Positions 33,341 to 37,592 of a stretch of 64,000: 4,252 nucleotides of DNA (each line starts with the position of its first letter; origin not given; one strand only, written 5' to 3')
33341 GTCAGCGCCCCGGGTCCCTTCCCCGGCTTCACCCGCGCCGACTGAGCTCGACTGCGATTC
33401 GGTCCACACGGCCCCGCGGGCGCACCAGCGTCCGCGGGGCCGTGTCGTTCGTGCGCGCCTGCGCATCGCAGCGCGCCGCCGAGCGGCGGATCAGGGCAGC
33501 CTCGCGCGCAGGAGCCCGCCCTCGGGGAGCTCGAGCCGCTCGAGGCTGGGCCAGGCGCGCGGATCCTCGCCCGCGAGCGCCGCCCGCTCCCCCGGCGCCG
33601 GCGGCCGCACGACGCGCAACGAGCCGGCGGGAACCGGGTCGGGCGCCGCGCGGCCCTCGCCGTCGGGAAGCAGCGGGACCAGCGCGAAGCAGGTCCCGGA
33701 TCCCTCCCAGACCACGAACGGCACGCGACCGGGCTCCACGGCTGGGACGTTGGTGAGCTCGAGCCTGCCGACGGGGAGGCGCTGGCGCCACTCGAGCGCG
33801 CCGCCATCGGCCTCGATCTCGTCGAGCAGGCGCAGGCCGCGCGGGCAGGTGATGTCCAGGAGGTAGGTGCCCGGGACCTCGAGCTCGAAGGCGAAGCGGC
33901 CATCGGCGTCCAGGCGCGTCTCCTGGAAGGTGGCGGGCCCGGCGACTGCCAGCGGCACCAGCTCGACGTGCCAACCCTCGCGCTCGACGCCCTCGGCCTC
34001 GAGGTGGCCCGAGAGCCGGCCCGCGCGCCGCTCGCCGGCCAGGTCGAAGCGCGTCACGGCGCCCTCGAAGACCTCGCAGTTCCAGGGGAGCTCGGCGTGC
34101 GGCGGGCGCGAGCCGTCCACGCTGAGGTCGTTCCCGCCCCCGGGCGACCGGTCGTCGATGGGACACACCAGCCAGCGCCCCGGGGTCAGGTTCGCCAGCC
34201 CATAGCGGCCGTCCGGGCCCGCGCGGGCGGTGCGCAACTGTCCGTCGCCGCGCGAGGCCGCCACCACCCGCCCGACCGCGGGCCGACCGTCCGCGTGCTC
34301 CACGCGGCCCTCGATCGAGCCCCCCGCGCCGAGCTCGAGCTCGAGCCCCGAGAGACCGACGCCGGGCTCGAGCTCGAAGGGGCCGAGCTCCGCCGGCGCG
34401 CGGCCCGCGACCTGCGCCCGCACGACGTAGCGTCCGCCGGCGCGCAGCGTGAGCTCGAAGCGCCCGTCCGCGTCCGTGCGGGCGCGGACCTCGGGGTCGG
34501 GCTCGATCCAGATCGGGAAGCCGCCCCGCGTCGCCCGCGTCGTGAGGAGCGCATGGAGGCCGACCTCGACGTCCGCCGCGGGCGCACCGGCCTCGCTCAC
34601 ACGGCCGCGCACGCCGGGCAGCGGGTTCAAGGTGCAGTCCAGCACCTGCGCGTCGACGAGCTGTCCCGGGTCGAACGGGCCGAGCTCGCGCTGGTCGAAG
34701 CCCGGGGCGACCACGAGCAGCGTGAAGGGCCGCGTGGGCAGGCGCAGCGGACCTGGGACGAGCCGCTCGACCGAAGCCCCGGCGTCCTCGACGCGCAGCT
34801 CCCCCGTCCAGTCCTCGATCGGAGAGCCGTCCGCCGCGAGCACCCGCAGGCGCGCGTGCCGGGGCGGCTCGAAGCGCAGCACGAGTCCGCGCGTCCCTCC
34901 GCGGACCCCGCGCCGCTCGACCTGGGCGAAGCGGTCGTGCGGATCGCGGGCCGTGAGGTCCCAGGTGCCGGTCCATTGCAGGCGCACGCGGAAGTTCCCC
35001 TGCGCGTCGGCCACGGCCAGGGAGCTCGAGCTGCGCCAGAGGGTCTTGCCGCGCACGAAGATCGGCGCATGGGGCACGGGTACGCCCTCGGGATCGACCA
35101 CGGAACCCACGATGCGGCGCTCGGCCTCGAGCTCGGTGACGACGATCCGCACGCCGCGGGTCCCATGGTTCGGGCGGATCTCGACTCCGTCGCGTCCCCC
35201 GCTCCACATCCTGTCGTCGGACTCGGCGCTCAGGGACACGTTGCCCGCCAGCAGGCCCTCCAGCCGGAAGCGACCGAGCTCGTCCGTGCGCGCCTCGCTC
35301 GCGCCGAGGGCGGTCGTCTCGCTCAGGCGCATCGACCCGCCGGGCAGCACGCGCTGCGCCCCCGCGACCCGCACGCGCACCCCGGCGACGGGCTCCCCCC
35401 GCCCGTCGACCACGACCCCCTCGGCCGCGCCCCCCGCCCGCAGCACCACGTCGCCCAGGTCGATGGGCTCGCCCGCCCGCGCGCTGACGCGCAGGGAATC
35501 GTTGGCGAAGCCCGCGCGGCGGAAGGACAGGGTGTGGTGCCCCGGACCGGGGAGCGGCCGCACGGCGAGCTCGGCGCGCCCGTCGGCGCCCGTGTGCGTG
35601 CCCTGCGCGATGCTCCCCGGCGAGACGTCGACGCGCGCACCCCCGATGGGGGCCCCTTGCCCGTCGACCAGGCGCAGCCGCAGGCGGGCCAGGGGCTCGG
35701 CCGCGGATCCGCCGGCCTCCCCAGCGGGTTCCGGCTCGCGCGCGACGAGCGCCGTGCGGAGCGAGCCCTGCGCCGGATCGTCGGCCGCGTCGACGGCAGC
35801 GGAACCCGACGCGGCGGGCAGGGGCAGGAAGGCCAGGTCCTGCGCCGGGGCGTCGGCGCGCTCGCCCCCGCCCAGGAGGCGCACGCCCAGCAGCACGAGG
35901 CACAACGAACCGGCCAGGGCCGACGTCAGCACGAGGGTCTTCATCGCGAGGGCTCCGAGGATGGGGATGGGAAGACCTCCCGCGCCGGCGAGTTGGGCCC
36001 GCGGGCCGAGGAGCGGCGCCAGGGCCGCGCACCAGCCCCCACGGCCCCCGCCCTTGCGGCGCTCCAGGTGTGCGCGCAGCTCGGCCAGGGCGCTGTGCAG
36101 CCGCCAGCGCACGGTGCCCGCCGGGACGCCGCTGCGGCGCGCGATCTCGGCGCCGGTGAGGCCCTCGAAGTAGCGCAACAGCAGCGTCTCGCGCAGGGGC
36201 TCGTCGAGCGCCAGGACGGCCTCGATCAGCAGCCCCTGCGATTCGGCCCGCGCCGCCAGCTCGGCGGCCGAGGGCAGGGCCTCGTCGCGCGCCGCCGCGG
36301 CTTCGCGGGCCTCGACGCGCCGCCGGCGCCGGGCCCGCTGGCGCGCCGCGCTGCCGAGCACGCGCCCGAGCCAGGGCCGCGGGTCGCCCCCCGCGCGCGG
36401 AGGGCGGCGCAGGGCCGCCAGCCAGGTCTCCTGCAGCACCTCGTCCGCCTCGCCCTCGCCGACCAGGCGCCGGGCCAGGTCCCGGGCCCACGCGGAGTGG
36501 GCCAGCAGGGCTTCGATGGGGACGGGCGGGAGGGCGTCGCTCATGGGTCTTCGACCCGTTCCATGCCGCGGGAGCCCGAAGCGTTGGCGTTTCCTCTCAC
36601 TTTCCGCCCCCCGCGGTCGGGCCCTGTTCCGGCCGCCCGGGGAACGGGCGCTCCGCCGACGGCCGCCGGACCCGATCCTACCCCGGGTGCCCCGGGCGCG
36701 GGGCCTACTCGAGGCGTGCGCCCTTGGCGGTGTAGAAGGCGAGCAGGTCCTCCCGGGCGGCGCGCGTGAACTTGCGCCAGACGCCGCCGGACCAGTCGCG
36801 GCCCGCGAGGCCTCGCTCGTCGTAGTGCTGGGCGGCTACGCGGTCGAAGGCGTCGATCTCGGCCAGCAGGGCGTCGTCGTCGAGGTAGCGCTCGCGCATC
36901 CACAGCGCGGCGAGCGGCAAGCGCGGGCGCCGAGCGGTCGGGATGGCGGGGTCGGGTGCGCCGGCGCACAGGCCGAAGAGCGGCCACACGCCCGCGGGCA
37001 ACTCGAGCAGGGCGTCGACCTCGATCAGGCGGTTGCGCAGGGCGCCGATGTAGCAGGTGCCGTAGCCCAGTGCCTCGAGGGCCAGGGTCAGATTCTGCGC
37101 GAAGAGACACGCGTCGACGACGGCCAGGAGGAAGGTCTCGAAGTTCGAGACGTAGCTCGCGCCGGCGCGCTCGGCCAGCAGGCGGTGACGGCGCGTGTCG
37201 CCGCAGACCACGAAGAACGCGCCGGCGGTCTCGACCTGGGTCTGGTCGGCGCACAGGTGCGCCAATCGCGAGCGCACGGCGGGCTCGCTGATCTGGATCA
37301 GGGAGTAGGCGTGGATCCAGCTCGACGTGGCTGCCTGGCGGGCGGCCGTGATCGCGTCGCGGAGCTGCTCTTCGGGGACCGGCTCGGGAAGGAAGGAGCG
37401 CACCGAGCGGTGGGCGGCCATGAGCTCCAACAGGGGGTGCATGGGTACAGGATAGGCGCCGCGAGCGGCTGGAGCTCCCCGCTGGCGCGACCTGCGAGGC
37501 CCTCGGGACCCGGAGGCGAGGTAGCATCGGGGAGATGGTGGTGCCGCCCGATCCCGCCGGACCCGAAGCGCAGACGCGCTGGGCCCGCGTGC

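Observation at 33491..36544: Second paralog of the ECF sigma / TM / beta-sandwich fusion (minus strand)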

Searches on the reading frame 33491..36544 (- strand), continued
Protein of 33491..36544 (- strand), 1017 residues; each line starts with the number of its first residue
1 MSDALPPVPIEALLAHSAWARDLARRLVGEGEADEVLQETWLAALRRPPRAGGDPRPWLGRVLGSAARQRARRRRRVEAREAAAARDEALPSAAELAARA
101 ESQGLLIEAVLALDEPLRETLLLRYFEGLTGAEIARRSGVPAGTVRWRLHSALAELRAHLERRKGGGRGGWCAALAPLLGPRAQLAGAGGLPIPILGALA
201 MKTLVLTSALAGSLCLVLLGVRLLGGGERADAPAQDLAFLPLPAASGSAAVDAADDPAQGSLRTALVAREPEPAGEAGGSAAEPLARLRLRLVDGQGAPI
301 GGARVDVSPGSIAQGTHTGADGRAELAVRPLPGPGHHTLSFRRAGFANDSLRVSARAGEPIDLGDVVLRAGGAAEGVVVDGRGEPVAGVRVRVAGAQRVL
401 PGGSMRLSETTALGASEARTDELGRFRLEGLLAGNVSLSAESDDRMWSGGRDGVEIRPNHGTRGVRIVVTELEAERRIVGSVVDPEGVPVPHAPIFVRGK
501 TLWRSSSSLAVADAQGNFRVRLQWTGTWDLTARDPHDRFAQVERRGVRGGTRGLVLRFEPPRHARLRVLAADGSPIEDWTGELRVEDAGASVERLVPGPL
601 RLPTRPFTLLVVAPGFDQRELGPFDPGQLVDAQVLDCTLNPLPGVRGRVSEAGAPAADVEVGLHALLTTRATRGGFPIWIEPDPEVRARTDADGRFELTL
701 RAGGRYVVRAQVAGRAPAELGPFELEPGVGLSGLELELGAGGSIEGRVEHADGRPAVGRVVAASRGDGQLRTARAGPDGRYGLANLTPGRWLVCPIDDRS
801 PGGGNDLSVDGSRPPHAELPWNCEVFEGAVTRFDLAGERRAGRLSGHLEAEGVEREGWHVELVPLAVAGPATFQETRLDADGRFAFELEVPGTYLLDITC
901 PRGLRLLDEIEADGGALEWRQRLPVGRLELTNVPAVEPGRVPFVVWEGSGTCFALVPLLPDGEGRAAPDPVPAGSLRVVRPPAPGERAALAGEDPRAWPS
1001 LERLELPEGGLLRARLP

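Call 93: list_cluster_members(proteins=[P0001, P0002, P0071])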
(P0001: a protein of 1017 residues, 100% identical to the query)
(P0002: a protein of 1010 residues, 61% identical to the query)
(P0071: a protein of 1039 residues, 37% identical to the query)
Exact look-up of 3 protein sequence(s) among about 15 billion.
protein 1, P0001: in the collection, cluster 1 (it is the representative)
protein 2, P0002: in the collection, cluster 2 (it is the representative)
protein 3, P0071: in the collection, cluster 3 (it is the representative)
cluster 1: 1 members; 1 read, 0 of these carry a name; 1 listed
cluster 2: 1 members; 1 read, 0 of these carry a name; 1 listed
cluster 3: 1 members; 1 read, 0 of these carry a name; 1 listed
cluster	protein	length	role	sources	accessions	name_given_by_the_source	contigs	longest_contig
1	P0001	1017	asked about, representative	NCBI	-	-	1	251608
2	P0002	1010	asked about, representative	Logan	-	-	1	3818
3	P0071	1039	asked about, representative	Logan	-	-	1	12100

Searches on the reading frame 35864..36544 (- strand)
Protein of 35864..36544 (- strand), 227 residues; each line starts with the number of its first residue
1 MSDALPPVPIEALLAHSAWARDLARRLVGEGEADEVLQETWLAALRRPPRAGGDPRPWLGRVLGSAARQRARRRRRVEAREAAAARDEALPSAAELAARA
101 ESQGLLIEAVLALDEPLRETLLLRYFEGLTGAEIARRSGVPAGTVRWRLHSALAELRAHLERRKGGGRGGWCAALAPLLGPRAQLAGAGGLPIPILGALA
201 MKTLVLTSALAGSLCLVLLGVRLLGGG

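Call 20: search_solved_structures(query=window:35864-36544:-, max_evalue=0.01)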
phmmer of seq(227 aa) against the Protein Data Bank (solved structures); distinct sequences matched with E-value up to 0.01: 20.
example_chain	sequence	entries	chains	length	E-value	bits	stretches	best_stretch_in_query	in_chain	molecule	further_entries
6dv9_F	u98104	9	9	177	2.1e-08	37.6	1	16-161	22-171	ECF RNA polymerase sigma factor SigL | RNA polymerase sigma factor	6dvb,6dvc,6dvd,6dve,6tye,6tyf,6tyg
4nqw_A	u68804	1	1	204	5e-08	36.4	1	29-160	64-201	ECF RNA polymerase sigma factor SigK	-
9m9d_F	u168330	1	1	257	3.7e-07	33.5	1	12-163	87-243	ECF RNA polymerase sigma factor SigE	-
9m9e_F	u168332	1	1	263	4e-07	33.4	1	12-163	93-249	ECF RNA polymerase sigma factor SigE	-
9m98_F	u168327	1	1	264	4e-07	33.4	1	12-163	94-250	ECF RNA polymerase sigma factor SigE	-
6jcy_F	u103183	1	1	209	1.3e-06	31.7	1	29-169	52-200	ECF RNA polymerase sigma factor SigH,ECF RNA polymerase sigma factor SigE,ECF RNA polymera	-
6in7_B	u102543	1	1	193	1.5e-06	31.5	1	30-153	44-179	RNA polymerase sigma-H factor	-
8z6g_B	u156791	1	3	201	1.7e-06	31.3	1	30-153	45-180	RNA polymerase sigma factor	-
1or7_A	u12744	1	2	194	5e-06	29.8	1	21-152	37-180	RNA polymerase sigma-E factor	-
6jbq_F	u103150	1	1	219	6.7e-06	29.4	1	21-152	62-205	ECF RNA polymerase sigma-E factor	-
9isn_F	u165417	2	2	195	2.2e-05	27.7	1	21-161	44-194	ECF sigma factor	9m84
2q1z_A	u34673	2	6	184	2.4e-05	27.6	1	33-160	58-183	RpoE, ECF SigE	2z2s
5zx2_F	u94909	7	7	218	2.5e-05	27.5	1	29-169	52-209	ECF RNA polymerase sigma factor SigH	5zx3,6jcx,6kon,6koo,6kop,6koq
5wuq_A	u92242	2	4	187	0.00044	23.4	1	32-160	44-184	ECF RNA polymerase sigma factor SigW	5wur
3hug_A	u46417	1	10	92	0.0011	22.2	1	102-161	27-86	RNA polymerase sigma factor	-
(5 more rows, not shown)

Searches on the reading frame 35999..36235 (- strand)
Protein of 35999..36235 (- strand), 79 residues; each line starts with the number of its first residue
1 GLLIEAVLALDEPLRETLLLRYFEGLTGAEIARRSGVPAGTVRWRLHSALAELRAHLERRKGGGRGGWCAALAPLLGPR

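Call 88: find_related_loci(query=A4, collection=metagenome_contigs, flank=4000)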
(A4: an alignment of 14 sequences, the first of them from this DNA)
Query A4 (79 aa) in metagenome_contigs; peptide patterns used: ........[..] (x = any residue, [..] = any of these).
266 stretches matched a pattern; 209 encode a relative of the query (tblastn E <= 1e-3); the best 80 are kept; 80 distinct loci.
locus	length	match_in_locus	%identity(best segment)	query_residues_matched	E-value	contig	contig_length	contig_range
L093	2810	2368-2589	66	3-76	7e-27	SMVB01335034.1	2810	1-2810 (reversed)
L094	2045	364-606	64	2-79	5e-26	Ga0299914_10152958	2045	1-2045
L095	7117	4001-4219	64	3-75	7e-25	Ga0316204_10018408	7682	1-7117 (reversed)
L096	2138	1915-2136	59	2-75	6e-25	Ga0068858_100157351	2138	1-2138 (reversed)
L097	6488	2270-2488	63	3-75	2e-24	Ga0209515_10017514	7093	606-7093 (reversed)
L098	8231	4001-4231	62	2-78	2e-24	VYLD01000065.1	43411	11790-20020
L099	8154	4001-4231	61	2-78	3e-24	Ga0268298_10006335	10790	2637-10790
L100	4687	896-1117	59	2-75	3e-24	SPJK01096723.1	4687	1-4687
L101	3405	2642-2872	58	2-79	4e-24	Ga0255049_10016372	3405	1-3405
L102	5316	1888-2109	58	2-75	5e-24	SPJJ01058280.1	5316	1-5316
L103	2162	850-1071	59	3-76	5e-24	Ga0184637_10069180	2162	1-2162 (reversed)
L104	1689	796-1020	59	2-76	1e-23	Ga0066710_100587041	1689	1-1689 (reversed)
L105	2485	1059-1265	62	7-75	1e-23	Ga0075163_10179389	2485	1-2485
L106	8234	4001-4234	59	2-79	2e-23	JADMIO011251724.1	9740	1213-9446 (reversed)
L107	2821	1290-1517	58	3-78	2e-23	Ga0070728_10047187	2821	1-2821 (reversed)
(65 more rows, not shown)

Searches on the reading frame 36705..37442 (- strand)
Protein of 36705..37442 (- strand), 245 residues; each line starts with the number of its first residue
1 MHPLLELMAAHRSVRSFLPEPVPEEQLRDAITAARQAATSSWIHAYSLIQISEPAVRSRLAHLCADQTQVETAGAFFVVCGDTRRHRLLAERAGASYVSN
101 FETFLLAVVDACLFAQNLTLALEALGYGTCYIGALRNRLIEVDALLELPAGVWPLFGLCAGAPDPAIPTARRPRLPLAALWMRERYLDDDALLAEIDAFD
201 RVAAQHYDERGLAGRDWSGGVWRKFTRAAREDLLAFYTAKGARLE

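Call 25: search_protein_families(library=pfam, proteins=[window:36705-37442:-], max_evalue=0.001)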
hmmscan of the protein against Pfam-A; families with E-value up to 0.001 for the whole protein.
window:36705-37442:- (245 aa): 1 family
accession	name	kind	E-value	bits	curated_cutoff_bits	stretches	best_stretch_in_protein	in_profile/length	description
PF00881.29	Nitroreductase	-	3.5e-20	73.3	23.5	1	9-159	2-164/167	Nitroreductase family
